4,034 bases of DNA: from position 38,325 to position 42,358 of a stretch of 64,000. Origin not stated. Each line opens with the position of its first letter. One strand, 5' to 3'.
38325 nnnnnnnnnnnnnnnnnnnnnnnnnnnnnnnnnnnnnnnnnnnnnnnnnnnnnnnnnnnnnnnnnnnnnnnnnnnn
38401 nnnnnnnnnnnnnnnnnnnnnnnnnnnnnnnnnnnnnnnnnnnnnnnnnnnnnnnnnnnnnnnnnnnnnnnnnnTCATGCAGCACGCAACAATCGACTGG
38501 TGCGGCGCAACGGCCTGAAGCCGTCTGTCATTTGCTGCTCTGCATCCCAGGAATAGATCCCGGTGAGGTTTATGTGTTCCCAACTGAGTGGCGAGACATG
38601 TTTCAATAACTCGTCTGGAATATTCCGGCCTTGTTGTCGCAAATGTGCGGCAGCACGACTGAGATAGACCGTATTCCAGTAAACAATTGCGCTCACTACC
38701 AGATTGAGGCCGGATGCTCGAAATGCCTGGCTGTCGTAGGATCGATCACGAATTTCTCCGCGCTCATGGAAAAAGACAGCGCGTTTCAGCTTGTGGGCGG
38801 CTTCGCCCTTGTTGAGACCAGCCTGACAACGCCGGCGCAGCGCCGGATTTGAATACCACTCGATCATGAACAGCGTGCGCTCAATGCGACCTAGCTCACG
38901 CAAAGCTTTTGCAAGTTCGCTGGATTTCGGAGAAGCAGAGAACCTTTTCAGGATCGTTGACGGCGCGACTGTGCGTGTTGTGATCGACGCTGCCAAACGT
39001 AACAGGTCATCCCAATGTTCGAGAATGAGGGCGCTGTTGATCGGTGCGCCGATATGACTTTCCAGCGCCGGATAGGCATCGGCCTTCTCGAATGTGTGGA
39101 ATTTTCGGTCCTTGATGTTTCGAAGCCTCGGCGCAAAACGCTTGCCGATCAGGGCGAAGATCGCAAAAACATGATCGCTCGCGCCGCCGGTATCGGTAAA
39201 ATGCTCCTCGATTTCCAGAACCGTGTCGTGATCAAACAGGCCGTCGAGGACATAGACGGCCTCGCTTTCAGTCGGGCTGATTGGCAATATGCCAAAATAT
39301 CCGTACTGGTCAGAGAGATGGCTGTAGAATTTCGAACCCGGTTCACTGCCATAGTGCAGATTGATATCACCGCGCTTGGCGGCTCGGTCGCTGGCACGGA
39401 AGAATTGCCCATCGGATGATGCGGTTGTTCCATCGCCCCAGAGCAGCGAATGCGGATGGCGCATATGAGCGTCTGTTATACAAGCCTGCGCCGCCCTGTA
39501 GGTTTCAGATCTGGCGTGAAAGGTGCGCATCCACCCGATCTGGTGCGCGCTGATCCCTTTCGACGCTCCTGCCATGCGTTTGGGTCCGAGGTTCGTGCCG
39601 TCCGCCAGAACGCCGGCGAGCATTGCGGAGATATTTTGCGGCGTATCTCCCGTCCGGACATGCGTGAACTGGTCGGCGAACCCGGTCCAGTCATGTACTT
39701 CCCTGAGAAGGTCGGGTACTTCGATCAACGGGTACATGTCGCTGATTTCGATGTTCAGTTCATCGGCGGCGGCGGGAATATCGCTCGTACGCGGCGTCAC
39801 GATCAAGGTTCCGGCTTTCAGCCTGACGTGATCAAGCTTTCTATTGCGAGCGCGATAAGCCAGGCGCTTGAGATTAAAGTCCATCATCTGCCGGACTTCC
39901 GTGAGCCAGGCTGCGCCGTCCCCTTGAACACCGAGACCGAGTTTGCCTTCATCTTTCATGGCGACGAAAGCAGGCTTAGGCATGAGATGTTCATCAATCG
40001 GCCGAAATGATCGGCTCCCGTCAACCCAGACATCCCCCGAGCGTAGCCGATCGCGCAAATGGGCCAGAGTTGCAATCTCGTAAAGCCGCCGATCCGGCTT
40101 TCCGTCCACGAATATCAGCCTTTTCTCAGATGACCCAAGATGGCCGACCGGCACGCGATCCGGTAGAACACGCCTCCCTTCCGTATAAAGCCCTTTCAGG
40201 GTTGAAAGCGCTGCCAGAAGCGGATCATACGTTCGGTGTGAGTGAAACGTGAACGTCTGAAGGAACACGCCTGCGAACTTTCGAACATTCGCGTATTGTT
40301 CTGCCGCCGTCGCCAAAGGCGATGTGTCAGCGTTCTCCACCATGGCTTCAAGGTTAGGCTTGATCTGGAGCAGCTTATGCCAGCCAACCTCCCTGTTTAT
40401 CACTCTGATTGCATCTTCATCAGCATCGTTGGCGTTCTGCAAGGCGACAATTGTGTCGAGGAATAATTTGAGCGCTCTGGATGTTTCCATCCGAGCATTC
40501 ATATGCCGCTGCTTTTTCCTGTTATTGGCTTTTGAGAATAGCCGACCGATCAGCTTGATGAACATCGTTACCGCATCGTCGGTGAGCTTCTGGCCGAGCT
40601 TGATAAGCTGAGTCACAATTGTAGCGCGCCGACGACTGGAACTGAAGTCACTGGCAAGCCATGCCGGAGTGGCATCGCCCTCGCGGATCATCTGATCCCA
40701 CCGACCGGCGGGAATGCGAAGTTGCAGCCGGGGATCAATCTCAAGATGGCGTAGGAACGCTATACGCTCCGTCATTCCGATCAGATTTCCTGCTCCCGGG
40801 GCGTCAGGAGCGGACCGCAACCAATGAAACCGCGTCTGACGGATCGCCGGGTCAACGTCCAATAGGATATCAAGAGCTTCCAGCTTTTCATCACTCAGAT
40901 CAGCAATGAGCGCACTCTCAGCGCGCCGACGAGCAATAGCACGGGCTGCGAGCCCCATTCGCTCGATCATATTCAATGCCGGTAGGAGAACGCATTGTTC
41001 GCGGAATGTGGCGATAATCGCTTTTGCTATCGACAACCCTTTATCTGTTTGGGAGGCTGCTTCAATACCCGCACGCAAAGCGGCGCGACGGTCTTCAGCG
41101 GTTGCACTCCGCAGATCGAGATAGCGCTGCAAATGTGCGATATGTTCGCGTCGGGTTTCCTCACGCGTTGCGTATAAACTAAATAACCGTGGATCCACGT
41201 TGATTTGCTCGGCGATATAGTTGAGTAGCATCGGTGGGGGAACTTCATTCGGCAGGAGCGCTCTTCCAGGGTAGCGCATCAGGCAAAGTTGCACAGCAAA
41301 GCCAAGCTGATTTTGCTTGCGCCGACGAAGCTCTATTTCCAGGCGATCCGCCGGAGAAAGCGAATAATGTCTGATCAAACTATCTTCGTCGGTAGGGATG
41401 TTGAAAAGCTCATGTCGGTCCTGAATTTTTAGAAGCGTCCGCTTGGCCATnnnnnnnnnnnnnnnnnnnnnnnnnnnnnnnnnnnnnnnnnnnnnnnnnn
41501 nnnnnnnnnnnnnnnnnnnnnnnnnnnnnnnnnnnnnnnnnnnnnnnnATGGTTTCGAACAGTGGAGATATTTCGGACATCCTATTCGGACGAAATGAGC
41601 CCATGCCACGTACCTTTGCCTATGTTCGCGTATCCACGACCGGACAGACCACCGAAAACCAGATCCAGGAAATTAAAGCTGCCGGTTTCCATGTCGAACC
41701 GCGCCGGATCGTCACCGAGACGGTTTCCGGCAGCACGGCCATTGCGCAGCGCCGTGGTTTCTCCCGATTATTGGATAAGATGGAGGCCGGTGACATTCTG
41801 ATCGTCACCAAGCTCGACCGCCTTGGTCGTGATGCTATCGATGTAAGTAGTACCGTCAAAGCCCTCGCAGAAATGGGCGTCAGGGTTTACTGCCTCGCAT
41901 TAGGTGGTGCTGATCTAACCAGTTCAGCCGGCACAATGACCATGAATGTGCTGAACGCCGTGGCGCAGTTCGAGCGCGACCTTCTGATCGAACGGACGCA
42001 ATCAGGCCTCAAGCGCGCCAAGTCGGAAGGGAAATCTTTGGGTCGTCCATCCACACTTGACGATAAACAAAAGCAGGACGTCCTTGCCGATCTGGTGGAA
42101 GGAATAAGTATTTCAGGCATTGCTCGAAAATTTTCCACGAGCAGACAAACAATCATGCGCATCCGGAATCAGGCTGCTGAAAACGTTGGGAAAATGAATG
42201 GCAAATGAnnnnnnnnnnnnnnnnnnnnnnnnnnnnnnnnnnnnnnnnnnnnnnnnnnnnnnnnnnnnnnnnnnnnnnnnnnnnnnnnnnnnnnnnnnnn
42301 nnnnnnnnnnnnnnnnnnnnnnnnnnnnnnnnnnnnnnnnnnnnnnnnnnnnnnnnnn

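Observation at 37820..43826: Clean Tn3-family transposon insertion, with TSD TATAA, splitting the head and tail gene blocks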

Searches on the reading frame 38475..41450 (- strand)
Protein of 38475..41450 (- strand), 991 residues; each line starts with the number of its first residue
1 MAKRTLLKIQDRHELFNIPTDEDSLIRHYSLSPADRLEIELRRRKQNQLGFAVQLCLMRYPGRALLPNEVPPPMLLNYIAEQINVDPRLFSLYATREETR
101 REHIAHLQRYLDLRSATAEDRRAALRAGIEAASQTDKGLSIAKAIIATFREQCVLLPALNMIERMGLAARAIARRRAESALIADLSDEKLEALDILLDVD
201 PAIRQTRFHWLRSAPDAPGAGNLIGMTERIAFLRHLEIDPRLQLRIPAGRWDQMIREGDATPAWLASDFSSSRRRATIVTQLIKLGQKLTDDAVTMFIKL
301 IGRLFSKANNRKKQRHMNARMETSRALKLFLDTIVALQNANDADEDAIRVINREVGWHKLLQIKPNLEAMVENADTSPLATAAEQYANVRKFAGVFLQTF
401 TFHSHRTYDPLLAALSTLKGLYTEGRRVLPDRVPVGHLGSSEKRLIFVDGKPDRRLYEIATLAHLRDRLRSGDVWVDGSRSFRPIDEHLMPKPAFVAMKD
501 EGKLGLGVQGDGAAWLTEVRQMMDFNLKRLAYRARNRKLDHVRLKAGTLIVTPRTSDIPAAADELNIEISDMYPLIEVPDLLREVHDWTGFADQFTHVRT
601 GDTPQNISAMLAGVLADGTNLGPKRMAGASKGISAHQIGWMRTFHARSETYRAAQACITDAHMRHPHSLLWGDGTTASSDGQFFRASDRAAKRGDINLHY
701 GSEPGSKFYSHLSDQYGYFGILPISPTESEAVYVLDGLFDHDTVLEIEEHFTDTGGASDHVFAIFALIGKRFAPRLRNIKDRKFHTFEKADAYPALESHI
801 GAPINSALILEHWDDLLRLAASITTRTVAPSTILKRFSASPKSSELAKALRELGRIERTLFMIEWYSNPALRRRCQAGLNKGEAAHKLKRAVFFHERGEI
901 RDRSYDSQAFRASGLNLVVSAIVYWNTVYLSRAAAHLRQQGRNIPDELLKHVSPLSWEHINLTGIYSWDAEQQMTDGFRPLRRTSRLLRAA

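Call 4: search_protein_families(library=pfam, proteins=[window:38475-41450:-], max_evalue=0.01)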
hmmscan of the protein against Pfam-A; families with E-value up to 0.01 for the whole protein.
window:38475-41450:- (991 aa): 2 families
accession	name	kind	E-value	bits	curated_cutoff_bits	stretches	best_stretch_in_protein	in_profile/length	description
PF01526.23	DDE_Tnp_Tn3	-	1.6e-145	485.2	24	1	580-966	1-389/389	Tn3 transposase DDE domain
PF13700.11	DUF4158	-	1.9e-44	151.9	27.4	1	7-166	2-162/165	Domain of unknown function (DUF4158)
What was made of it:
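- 38475..41450 (-): tnpA, 991-aa Tn3-family DDE transposase. PF01526 plus PF13700 (call 4).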

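Call 20: search_protein_families(library=ncbifam, proteins=[window:38475-41450:-], max_evalue=0.01)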
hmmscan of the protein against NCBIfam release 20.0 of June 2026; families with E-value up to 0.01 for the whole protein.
window:38475-41450:- (991 aa): 1 family
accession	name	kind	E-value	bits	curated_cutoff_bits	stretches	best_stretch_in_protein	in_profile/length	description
NF033527.1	transpos_Tn3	equivalog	1.6e-292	973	500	1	21-969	2-954/954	Tn3 family transposase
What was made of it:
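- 38475..41450 (-): NF033527 equivalog, 973 bits (cut-off 500), profile 2-954/954 (call 20).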

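Call 53: search_dna_similar(query=window:38475-41450:-, collection=phages, mode=protein, max_evalue=1e-20, max_rows=25)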
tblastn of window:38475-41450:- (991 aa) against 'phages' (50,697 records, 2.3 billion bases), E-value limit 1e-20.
Records with a match: 21; places in all: 23; records where one place covers at least 80% of the query: 12.
Best place of each record, by identity: 60-80% 1; <60% 20.
By first word of the organism name: Salmonella 4; Listeria 4; Bacillus 3; Escherichia 2; Enterobacteria 2; Klebsiella 2; Bacteriophage 1; Enterococcus 1; Enterobacter 1; Punavirus 1.
By host as written in the record: - 5; Listeria monocytogenes 4; Escherichia coli 2; Salmonella enterica subsp. enterica serovar Indiana J46 2; Bacillus thuringiensis serovar tenebrionis strain YBT-1765 2; Enterococcus faecalis 1; Enterobacter hormaechei subsp. xiangfangensis 1; Klebsiella pneumoniae subsp. pneumoniae LC-1825/18 1; and 3 more.
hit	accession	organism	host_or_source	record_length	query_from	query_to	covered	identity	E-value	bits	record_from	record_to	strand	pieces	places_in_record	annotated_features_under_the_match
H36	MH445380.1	Escherichia phage P1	Escherichia coli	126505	1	982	99%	39.2%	0e+0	694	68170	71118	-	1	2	mobile element protein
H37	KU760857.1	Salmonella phage SJ46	Salmonella enterica subsp. enterica ...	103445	1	982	99%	38.8%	0e+0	669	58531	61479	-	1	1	tnpA: transposase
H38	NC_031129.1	Salmonella phage SJ46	Salmonella enterica subsp. enterica ...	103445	1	982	99%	38.8%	0e+0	669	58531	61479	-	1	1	tnpA: transposase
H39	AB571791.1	Salmonella enterica subsp. enterica serovar Typhimurium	-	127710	1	982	99%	38.8%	0e+0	669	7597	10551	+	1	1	tnpA: transposase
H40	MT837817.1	Bacteriophage sp.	human fecal samples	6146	1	968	98%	34.4%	1e-164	536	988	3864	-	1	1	record has no annotation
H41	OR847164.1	Listeria phage LM 4-11-1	Listeria monocytogenes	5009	4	982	99%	32.3%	5e-165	531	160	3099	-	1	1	record has no annotation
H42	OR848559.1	Listeria phage LM 4-14-1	Listeria monocytogenes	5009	4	982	99%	32.3%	5e-165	531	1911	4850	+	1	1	record has no annotation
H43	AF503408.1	Enterobacteria phage P7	-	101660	16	985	98%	27.7%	6e-90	322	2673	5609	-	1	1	transposon:Tn3 | tnp: Tnp | ref: Ref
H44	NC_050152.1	Enterobacteria phage P7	-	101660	16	985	98%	27.7%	6e-90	322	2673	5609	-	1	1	transposon:Tn3 | tnp: transposase | ref: Ref-like RecA filament endonuclease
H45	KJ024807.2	Bacillus phage vB_BtS_BMBtp3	Bacillus thuringiensis serovar ...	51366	17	977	97%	25.1%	8e-88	315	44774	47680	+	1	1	mobile element protein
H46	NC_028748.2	Bacillus phage vB_BtS_BMBtp3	Bacillus thuringiensis serovar ...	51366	17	977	97%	25.1%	8e-88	315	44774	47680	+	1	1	transposase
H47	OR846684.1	Enterococcus phage Efs 1-1-1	Enterococcus faecalis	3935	48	981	94%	22.9%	7e-71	263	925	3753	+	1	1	record has no annotation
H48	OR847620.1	Listeria phage LM 4-11-1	Listeria monocytogenes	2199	185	894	72%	28.6%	3e-92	314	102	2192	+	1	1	record has no annotation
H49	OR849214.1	Listeria phage LM 4-14-1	Listeria monocytogenes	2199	185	894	72%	28.6%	3e-92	314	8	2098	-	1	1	record has no annotation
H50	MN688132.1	Enterobacter phage LAU1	Enterobacter hormaechei subsp. ...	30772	62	776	72%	25.7%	2e-45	185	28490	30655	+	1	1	transposase | hypothetical protein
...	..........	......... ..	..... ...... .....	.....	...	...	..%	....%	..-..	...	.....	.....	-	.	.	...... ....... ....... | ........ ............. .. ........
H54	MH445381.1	Escherichia phage P1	Escherichia coli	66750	877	982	11%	62.6%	9e-30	134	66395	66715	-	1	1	mobile element protein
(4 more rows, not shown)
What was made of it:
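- Closest known: Phage P7 carrying Tn3, and P1/SJ46 phage-plasmids carrying Tn3-family elements. Same: A Tn3-family transposon resident in a temperate phage genome (call 53).
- Tn3-family transposases do occur in a few phage records, for example P7 annotated 'transposon:Tn3', P1 and SJ46 (call 53).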

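Call 56: search_solved_structures(query=window:38475-41450:-, max_evalue=0.001, show_alignments=1)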
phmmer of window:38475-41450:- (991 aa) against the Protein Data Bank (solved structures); distinct sequences matched with E-value up to 0.001: 2.
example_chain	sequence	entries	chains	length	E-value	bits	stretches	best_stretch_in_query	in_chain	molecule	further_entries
7qd8_A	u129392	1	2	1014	2.6e-154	518.8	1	4-982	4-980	Transposase for transposon Tn4430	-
7qd4_A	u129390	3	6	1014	1.4e-153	516.3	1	4-982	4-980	Transposase for transposon Tn4430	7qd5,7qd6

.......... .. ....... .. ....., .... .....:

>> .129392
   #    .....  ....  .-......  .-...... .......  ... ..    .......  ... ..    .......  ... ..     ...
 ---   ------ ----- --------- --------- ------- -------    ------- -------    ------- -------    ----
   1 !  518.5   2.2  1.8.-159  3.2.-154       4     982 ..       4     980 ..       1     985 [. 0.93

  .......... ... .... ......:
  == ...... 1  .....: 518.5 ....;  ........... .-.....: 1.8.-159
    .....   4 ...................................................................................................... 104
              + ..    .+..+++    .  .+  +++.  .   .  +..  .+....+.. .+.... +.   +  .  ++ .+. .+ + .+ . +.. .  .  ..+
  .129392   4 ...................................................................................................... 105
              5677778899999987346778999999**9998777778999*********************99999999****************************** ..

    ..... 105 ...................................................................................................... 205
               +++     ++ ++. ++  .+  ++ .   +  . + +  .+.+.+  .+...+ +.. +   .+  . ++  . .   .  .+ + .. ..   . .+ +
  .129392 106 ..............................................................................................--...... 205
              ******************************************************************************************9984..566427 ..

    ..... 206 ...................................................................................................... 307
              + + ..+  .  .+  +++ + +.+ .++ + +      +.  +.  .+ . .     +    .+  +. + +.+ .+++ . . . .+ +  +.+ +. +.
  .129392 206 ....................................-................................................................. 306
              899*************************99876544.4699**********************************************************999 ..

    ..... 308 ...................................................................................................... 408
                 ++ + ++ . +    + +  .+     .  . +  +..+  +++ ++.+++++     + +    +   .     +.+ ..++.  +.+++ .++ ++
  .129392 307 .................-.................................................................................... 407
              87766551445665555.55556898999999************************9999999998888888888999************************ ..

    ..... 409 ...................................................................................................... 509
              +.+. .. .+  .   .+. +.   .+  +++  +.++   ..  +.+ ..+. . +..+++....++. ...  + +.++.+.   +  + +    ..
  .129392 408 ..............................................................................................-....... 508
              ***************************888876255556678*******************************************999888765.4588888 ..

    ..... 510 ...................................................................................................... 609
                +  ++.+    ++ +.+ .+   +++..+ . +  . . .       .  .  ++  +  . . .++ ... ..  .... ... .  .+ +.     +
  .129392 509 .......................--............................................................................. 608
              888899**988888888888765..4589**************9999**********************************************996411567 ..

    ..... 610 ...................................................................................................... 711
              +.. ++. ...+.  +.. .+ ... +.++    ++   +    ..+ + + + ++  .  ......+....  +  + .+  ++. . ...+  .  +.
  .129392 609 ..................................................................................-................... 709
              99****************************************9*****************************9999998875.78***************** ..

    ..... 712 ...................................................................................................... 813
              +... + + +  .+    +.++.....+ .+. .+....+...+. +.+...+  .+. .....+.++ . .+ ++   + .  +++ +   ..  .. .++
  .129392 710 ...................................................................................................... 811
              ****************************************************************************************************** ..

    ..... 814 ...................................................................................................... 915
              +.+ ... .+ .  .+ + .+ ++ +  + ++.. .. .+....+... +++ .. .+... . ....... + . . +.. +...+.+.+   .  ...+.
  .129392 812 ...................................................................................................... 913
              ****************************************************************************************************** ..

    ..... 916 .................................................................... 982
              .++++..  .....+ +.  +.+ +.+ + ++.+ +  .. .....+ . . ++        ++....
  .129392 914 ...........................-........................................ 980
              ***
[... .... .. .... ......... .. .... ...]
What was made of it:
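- Full-length tnpA with the DDE triad, and a full-length tnpR (calls 20, 56).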

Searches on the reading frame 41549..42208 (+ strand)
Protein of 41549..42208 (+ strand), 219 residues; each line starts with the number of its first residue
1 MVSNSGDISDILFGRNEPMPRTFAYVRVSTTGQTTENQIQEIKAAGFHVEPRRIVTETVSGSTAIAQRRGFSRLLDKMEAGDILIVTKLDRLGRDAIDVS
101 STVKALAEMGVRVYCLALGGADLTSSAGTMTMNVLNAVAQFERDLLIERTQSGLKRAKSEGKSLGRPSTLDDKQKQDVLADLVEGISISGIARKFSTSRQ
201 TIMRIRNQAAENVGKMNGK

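Call 4: search_protein_families(library=pfam, proteins=[window:41549-42208:+], max_evalue=0.01)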
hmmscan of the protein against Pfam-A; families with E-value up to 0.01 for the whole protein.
window:41549-42208:+ (219 aa): 3 families
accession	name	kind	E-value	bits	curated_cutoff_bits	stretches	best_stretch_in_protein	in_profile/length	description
PF00239.26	Resolvase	-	1.2e-35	123.2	23.3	1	23-162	2-144/145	Resolvase, N terminal domain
PF02796.21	HTH_7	-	8.9e-07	29.4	23.8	1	165-205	1-41/45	Helix-turn-helix domain of resolvase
PF13384.12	HTH_23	-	0.00055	20.1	24.6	1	171-208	3-40/50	Homeodomain-like domain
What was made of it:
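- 41603..42208 (+): tnpR, 201-aa serine resolvase. PF00239 E=1.2e-35 plus HTH_7 (call 4).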

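Call 20: search_protein_families(library=ncbifam, proteins=[window:41603-42208:+], max_evalue=0.01)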
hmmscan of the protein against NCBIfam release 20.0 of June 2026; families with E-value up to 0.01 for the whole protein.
window:41603-42208:+ (201 aa): 10 families
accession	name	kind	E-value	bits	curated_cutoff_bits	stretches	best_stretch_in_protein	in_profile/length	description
NF009949.0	PRK13413.1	equivalog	8.4e-28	97.4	272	1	5-190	3-195/203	master DNA invertase Mpi family serine-type recombinase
NF041201.1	recomb_XisF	equivalog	1.2e-23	83.9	375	1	6-148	3-145/465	fdxN element excision recombinase XisF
NF047343.1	SCCmet_CcrB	equivalog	1.4e-09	37.1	900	1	6-147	11-159/542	cassette chromosome recombinase CcrB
NF049883.1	resolv_YneB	equivalog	1.2e-08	34.7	175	1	5-143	3-146/211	YneB family resolvase-like protein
NF047344.1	SCCmet_CcrA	equivalog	2.4e-07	30.2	700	1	1-145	1-148/442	cassette chromosome recombinase CcrA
NF033518.0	transpos_IS607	equivalog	2.8e-07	30.3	110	1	3-96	55-150/187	IS607 family transposase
NF047347.1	SCCmet_CcrC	equivalog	0.00016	20.3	900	1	36-140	46-150/558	cassette chromosome recombinase CcrC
NF007708.0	PRK10403.1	equivalog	0.001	18.6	343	1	35-189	33-191/215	nitrate/nitrite response regulator protein NarP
TIGR00721.1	tfx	subfamily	0.0066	16.3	60.25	0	151-198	6-52/137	Tfx family DNA-binding protein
TIGR01884.1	cas_HTH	subfamily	0.0094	15.4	60.2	0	95-186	89-175/202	CRISPR-associated CARF protein Csa3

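Call 44: search_protein_families(library=padloc, proteins=[window:41603-42208:+], max_evalue=0.01)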
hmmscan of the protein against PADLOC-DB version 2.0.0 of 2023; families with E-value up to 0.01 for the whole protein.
window:41603-42208:+ (201 aa): 0 families
